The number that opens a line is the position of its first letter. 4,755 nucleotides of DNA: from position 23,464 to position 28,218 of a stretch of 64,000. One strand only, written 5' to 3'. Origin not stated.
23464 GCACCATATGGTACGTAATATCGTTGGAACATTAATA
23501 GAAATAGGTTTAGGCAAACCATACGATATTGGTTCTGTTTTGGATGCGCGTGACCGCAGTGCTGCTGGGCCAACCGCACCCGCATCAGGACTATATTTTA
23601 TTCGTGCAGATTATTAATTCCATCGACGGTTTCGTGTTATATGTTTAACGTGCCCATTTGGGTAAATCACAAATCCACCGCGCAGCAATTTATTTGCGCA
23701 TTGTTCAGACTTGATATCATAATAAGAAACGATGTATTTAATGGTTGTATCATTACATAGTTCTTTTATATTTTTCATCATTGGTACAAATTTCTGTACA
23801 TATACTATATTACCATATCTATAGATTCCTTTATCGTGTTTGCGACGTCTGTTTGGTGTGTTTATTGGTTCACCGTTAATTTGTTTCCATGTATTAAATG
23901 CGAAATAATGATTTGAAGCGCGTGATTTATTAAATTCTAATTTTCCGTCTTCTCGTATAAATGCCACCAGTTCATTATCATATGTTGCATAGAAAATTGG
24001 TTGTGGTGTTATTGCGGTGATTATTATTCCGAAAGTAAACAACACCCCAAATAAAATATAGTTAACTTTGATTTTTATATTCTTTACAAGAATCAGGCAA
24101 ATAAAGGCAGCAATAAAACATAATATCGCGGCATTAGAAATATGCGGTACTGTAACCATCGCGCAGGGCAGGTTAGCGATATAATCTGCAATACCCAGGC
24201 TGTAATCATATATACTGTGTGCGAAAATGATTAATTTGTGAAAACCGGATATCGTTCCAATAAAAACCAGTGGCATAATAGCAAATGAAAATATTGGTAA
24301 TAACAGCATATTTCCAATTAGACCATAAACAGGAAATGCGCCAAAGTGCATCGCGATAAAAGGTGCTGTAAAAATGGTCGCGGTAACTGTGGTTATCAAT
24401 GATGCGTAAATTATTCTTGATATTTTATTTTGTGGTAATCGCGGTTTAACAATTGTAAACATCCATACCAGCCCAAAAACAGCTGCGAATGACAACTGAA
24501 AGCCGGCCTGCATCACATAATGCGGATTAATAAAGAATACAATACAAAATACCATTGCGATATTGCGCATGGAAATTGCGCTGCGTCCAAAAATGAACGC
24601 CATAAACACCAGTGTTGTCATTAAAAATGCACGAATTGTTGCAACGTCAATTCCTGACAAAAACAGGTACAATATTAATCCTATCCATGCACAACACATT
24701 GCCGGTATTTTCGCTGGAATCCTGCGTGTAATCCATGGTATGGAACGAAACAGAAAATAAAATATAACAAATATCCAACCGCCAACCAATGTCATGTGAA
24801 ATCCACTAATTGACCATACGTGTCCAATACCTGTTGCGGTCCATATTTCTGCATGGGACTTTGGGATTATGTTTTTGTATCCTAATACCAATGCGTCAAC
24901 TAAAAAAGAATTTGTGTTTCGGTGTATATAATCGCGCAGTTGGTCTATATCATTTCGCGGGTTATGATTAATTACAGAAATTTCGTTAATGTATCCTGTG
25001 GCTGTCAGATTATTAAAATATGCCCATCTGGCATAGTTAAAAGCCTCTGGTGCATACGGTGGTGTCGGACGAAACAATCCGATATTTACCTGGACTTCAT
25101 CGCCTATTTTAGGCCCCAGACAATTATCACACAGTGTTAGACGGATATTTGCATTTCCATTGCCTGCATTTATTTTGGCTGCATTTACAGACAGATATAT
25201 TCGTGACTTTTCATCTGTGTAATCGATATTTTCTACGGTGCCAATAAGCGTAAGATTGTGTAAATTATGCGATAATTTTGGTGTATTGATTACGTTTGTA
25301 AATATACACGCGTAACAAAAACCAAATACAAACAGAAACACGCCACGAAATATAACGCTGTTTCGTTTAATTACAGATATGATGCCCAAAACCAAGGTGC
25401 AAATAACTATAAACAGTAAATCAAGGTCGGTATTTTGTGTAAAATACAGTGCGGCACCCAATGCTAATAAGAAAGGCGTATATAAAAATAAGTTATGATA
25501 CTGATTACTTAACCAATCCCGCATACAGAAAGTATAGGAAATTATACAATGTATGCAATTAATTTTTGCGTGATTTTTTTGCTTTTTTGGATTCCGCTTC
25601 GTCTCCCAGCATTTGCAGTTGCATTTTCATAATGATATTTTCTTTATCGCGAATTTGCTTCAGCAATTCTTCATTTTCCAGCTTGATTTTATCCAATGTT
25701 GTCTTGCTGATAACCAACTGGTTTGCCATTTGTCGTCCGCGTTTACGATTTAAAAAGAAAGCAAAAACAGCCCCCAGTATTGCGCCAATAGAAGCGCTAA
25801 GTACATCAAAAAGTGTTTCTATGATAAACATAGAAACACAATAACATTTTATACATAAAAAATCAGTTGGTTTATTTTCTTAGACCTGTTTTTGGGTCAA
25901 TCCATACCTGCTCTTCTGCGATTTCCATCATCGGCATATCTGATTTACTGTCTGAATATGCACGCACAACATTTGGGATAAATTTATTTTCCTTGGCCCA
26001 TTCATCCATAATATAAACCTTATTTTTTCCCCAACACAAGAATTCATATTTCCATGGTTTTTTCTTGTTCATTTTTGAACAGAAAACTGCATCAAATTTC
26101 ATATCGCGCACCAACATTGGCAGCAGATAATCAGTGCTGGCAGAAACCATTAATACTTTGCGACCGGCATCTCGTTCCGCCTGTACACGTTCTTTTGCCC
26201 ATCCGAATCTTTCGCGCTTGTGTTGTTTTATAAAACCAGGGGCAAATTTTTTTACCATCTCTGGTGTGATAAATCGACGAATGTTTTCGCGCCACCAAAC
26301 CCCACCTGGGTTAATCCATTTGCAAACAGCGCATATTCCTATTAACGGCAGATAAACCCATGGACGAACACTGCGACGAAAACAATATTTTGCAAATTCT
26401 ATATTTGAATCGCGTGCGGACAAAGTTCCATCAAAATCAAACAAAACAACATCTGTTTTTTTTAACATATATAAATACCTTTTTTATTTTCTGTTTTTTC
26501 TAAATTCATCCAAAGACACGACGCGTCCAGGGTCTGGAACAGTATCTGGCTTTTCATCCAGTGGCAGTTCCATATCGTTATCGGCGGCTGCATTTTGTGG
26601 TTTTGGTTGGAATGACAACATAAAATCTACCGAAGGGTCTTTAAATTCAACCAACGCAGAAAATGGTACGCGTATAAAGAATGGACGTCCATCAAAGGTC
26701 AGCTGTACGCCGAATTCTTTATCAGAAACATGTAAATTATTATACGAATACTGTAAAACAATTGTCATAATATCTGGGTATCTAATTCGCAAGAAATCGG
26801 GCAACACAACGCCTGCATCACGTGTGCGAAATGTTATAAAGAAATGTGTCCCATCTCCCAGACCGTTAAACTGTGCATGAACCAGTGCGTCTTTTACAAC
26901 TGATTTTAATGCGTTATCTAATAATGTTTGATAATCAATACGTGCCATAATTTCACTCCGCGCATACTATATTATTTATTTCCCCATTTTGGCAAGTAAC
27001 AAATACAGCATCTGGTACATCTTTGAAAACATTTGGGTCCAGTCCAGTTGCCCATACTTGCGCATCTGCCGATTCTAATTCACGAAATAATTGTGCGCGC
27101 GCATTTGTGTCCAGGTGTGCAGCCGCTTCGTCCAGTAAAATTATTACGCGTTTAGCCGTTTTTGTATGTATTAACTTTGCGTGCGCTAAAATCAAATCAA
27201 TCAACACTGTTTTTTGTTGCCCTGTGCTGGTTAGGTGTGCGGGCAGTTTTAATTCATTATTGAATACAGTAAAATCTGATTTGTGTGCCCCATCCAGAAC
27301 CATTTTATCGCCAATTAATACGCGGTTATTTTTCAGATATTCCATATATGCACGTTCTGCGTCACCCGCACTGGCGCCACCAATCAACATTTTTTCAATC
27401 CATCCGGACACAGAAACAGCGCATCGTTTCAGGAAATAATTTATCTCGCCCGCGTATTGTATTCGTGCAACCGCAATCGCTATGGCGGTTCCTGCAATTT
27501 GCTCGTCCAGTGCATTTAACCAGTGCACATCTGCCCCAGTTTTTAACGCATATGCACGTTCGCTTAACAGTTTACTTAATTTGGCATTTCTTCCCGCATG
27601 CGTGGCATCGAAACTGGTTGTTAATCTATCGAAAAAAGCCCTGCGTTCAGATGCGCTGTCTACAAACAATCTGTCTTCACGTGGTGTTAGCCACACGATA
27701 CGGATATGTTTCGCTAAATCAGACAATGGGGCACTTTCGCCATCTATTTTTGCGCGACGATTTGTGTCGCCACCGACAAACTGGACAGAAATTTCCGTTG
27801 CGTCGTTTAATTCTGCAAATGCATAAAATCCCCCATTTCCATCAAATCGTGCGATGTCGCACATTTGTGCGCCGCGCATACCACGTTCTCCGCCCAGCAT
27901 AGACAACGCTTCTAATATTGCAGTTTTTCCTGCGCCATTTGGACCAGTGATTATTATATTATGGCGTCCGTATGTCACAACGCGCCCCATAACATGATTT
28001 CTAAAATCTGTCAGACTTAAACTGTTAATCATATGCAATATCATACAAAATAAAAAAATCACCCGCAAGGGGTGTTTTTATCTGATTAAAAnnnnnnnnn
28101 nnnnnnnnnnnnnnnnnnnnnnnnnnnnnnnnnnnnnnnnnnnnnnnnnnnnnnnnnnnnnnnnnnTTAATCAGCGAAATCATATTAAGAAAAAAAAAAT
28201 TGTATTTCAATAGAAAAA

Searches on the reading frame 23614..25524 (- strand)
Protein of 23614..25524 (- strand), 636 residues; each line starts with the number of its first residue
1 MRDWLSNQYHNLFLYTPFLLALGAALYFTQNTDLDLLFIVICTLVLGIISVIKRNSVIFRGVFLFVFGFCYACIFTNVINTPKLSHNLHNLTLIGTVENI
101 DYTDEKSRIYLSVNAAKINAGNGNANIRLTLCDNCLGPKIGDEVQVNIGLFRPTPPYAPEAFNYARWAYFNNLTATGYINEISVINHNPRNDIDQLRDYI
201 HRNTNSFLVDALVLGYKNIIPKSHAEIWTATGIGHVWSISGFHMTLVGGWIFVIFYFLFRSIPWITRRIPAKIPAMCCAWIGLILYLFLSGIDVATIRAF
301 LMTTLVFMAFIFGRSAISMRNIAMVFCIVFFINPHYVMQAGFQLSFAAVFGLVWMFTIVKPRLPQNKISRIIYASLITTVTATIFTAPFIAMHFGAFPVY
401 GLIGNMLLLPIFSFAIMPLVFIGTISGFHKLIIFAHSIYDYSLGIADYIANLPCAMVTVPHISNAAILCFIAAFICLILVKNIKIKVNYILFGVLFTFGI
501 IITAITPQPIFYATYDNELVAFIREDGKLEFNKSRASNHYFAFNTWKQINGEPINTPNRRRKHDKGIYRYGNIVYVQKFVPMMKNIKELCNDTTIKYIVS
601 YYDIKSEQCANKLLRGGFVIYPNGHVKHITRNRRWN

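Call 24: search_protein_families(library=pfam, proteins=[window:23614-25524:-], max_evalue=0.00001)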
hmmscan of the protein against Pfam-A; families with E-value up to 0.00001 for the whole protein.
window:23614-25524:- (636 aa): 2 families
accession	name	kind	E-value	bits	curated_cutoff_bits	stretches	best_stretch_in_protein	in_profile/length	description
PF03772.21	Competence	-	2.3e-50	171.9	23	1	212-481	1-267/270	Competence protein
PF13567.11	DUF4131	-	5e-17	62.5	31.6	1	37-184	10-164/165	Domain of unknown function (DUF4131)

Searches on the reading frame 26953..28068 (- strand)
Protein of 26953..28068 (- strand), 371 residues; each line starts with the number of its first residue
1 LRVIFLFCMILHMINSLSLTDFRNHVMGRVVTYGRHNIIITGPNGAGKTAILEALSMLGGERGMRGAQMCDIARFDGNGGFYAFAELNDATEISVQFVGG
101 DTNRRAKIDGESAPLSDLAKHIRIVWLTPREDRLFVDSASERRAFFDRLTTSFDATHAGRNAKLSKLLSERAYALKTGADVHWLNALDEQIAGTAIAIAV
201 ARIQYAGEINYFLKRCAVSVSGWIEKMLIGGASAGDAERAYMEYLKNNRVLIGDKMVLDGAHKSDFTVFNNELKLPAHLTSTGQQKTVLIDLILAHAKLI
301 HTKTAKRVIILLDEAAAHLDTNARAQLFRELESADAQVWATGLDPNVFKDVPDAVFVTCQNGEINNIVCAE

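Call 25: search_protein_families(library=pfam, proteins=[window:26953-28068:-], max_evalue=0.00001)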
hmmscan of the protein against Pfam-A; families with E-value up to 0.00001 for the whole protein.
window:26953-28068:- (371 aa): 5 families
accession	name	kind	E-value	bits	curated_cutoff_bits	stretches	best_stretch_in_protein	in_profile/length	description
PF02463.25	SMC_N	-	3.9e-17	62.8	40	1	13-362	1-216/220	RecF/RecN/SMC N terminal domain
PF13304.12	AAA_21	-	1e-07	32.8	27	1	39-334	3-286/304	AAA domain, putative AbiEii toxin, Type IV TA system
PF13175.12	AAA_15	-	1.4e-07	31.9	32.1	0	258-333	280-355/374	AAA ATPase domain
PF13476.12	AAA_23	-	1.8e-06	29.2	27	1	17-57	2-41/201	AAA domain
PF13604.12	AAA_30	-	7.7e-06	26.2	27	0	25-63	8-46/191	AAA domain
